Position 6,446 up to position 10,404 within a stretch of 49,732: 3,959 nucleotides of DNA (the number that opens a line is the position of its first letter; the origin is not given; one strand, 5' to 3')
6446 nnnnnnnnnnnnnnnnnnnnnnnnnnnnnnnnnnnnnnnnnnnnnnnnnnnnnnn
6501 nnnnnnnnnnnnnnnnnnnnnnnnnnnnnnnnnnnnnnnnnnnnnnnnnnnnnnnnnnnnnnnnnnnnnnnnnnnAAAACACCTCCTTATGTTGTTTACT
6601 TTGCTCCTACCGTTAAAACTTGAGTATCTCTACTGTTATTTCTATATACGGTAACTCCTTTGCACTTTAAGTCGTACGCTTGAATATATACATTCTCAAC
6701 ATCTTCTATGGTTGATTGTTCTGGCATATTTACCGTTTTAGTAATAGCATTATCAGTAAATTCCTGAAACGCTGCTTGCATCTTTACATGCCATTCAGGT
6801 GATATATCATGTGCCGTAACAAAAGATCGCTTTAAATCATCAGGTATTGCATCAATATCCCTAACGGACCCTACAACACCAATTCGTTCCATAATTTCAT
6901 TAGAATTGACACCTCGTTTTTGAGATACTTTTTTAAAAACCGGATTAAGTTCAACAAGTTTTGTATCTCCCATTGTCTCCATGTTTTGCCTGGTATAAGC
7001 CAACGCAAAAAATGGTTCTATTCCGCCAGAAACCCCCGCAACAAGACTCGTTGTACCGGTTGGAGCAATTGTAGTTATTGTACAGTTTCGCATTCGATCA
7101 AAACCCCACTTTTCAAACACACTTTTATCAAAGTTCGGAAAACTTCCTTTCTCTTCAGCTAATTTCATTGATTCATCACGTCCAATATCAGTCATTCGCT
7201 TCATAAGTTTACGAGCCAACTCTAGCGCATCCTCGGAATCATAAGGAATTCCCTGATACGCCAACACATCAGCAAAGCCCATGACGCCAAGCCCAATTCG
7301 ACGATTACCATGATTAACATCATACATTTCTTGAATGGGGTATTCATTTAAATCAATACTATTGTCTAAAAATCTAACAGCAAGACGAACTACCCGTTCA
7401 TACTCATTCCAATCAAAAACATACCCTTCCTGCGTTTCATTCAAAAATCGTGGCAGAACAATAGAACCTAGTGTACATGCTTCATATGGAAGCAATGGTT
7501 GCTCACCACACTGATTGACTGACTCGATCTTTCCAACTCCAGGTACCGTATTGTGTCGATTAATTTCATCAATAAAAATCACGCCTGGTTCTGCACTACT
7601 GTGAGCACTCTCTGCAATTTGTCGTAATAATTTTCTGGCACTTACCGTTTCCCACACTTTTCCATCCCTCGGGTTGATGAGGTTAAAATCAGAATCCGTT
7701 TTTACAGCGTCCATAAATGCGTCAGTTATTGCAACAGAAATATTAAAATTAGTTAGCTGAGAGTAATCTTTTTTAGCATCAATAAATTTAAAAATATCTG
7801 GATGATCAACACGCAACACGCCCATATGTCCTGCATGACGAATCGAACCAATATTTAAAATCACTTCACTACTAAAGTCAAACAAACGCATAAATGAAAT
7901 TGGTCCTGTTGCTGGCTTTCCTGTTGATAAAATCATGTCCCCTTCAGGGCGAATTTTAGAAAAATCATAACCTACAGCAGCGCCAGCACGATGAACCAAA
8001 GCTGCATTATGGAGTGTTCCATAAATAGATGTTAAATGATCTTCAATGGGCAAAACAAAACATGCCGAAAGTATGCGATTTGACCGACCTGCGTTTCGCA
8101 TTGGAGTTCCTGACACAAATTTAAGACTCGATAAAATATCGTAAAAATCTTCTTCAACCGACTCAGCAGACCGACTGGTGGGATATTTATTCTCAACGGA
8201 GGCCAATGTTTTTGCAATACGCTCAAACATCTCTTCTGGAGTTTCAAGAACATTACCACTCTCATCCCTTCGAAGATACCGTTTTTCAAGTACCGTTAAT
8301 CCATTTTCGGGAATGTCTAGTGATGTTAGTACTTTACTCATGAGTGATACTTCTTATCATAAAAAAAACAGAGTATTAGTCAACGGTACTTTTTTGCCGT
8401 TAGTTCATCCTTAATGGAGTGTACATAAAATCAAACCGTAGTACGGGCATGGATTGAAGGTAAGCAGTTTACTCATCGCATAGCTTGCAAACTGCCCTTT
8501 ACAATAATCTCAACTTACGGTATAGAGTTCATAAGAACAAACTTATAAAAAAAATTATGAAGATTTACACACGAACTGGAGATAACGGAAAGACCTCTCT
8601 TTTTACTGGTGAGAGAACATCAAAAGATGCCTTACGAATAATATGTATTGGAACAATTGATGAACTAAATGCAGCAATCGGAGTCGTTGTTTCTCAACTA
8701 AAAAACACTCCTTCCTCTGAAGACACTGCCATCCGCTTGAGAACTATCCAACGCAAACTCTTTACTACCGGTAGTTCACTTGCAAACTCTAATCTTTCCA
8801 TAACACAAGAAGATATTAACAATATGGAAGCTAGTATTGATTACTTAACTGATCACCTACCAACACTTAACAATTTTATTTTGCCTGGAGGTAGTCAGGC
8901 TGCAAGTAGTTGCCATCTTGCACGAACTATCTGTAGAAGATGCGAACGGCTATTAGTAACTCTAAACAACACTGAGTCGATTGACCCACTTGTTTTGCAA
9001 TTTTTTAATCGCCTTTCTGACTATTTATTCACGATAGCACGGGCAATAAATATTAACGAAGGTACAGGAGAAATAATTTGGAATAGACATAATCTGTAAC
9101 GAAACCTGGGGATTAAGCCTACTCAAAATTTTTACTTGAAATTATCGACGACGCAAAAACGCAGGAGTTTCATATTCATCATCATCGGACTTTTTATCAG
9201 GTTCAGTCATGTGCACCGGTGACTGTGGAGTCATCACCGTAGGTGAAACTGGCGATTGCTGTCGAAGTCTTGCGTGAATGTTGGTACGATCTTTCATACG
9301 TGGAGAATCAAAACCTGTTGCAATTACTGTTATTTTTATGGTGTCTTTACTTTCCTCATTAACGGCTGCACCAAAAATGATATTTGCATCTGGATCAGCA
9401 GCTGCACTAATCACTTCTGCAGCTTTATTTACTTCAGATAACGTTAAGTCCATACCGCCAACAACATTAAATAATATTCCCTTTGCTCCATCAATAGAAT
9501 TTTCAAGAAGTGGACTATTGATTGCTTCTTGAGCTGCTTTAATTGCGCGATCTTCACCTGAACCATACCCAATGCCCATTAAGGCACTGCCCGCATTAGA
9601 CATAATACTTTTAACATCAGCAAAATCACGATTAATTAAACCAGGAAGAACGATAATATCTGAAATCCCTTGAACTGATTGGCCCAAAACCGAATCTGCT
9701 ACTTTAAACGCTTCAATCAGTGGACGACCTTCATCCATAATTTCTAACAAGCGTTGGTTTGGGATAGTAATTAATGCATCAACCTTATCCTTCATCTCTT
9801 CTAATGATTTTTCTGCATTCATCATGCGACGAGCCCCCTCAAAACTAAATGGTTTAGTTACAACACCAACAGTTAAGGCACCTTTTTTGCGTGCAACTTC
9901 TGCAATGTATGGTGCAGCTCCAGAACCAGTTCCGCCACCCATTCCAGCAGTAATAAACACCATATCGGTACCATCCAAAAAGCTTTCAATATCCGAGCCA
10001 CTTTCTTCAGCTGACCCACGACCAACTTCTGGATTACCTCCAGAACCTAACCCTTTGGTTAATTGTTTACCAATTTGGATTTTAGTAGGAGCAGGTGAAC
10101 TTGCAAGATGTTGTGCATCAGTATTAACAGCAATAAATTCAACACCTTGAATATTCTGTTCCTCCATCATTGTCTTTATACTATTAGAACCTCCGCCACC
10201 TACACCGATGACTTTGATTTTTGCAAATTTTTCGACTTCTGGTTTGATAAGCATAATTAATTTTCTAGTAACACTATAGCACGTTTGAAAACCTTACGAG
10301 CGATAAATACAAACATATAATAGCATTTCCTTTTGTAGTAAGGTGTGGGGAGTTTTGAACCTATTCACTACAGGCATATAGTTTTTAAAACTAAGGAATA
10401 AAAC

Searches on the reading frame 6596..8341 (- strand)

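Call 8: search_protein_families(library=pfam, proteins=[window:6596-8341:-], max_evalue=0.001)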
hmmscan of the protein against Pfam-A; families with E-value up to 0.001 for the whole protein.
window:6596-8341:- (581 aa): 2 families
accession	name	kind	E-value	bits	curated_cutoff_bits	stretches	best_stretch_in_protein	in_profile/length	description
PF02867.20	Ribonuc_red_lgC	-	3.9e-130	435.4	23.9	2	92-411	1-346/523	Ribonucleotide reductase, barrel domain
PF00317.26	Ribonuc_red_lgN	-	8.8e-20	71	28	1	12-88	5-76/77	Ribonucleotide reductase, all-alpha domain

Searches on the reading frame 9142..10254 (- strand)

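Call 8: search_protein_families(library=pfam, proteins=[window:9142-10254:-], max_evalue=0.001)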
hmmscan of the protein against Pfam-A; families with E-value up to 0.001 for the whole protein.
window:9142-10254:- (370 aa): 3 families
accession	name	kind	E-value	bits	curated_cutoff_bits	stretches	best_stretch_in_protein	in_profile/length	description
PF00091.31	Tubulin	-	2.2e-53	181.8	33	1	12-174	1-190/190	Tubulin/FtsZ family, GTPase domain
PF12327.13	FtsZ_C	-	5.2e-35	120.1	27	1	222-316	1-95/95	FtsZ family, C-terminal domain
PF13809.12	Tubulin_2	-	0.00035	20.4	27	0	99-123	164-188/356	Tubulin like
